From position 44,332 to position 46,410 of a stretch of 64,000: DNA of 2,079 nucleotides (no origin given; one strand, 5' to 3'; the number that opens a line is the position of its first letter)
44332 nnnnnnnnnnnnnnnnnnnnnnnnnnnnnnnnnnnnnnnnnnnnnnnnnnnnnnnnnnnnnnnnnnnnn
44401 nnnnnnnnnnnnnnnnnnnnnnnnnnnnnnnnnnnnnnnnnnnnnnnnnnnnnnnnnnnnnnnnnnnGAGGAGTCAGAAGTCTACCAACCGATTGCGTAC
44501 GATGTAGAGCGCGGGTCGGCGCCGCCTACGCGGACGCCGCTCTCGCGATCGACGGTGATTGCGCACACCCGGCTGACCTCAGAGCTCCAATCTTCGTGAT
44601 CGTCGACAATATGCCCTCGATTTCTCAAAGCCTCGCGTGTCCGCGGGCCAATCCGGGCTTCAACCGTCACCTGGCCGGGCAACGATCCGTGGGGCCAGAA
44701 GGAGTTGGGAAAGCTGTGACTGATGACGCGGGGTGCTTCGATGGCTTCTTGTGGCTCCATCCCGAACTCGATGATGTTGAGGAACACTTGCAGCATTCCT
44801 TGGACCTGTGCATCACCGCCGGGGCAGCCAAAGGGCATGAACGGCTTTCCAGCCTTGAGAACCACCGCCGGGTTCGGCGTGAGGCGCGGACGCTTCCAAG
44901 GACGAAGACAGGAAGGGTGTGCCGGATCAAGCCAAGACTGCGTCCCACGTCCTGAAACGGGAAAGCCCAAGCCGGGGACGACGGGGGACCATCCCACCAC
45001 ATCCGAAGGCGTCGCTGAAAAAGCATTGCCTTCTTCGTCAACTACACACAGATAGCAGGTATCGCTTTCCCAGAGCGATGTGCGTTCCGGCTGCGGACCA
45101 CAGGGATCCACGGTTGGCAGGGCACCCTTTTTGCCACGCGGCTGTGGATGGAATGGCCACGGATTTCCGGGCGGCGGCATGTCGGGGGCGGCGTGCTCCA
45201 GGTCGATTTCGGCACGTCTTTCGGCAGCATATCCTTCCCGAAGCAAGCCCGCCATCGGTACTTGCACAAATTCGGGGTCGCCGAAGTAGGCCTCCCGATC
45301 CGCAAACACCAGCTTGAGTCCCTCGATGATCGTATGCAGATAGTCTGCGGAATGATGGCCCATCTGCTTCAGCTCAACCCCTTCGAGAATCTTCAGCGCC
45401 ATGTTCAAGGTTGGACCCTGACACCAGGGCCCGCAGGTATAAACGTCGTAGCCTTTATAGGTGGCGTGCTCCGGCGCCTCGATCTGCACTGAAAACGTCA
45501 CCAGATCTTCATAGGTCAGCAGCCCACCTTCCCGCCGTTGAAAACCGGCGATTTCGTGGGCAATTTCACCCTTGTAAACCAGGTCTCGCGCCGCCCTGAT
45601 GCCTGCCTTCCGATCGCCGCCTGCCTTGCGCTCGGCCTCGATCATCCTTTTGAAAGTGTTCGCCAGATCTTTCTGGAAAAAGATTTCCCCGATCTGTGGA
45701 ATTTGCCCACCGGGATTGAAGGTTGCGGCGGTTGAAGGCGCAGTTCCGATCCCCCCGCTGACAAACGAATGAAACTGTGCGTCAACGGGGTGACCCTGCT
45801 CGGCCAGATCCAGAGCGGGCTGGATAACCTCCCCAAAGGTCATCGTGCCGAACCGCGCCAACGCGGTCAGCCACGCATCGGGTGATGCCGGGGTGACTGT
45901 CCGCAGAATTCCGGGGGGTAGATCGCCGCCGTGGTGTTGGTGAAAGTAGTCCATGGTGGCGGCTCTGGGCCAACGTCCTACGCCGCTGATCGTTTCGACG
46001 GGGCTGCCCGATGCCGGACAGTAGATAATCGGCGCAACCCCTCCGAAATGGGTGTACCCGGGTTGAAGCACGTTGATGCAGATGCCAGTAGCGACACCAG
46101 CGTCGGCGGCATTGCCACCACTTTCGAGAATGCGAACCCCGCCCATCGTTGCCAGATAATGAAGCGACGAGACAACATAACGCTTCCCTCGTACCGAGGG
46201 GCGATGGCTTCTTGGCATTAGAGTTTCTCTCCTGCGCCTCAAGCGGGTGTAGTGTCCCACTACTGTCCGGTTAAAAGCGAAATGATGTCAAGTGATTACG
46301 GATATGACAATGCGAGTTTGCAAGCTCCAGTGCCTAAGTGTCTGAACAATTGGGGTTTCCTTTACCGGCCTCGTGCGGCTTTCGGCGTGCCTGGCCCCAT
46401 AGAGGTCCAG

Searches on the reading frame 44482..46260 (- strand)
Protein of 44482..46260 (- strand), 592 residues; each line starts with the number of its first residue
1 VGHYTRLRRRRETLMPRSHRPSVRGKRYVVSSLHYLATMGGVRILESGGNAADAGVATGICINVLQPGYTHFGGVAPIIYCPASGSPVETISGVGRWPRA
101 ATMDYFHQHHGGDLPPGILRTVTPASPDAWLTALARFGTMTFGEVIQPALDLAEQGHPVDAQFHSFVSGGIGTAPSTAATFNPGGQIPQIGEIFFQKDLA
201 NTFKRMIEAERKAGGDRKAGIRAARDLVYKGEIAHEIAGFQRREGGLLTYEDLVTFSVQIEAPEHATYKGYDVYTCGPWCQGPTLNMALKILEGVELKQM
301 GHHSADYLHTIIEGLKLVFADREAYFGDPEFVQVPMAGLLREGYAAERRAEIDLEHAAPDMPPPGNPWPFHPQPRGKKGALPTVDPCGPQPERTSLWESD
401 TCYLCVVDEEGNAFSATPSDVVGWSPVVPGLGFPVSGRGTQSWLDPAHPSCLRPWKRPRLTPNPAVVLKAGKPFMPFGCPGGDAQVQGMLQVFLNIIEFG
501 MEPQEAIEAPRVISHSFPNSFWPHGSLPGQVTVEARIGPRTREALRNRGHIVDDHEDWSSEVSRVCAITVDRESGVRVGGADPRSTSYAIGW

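Call 46: search_protein_families(library=pfam, proteins=[window:44482-46260:-], max_evalue=1)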
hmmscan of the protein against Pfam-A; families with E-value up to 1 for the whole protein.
window:44482-46260:- (592 aa): 1 family
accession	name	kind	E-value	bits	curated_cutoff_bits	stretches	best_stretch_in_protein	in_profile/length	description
PF01019.26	G_glu_transpept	-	3.6e-107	359.7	27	1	43-585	2-510/512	Gamma-glutamyltranspeptidase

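Call 55: find_homologous_proteins(query=window:44482-46260:-, max_evalue=1e-50)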
Query window:44482-46260:- (592 aa): 7686 proteins with E <= 1e-50 among 8000 candidates; the best 120 are listed.
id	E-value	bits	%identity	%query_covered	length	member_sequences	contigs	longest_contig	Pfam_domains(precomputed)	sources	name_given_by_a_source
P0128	0.0e+0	1365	100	98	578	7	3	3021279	PF01019.28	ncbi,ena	-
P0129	0.0e+0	1265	92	98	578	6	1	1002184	PF01019.28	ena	-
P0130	0.0e+0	1140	82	98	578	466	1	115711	PF01019.28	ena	-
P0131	0.0e+0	1130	82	98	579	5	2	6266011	PF01019.28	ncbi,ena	-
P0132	0.0e+0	1124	81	98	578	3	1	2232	PF01019.28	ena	-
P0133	0.0e+0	1121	81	98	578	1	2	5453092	PF01019.28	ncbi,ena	-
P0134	0.0e+0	1121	82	98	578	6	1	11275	PF01019.28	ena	-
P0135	0.0e+0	1119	81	98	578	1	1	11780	PF01019.28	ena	-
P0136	0.0e+0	1117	82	98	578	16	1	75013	PF01019.28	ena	-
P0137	0.0e+0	1112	81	98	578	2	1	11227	PF01019.28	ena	-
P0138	0.0e+0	1107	81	98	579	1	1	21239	PF01019.28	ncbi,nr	ncbi:MAG: gamma-glutamyltransferase family protein [Candidatus Poribacteria bacterium]|nr:gamma-glut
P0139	0.0e+0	1093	80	98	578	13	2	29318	PF01019.28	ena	-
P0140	0.0e+0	1091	79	98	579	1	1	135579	PF01019.28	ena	-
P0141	0.0e+0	1084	79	98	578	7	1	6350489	PF01019.28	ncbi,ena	-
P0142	0.0e+0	1079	78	98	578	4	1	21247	PF01019.28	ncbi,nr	ncbi:gamma-glutamyltransferase family protein [Candidatus Poribacteria bacterium]|nr:gamma-glutamylt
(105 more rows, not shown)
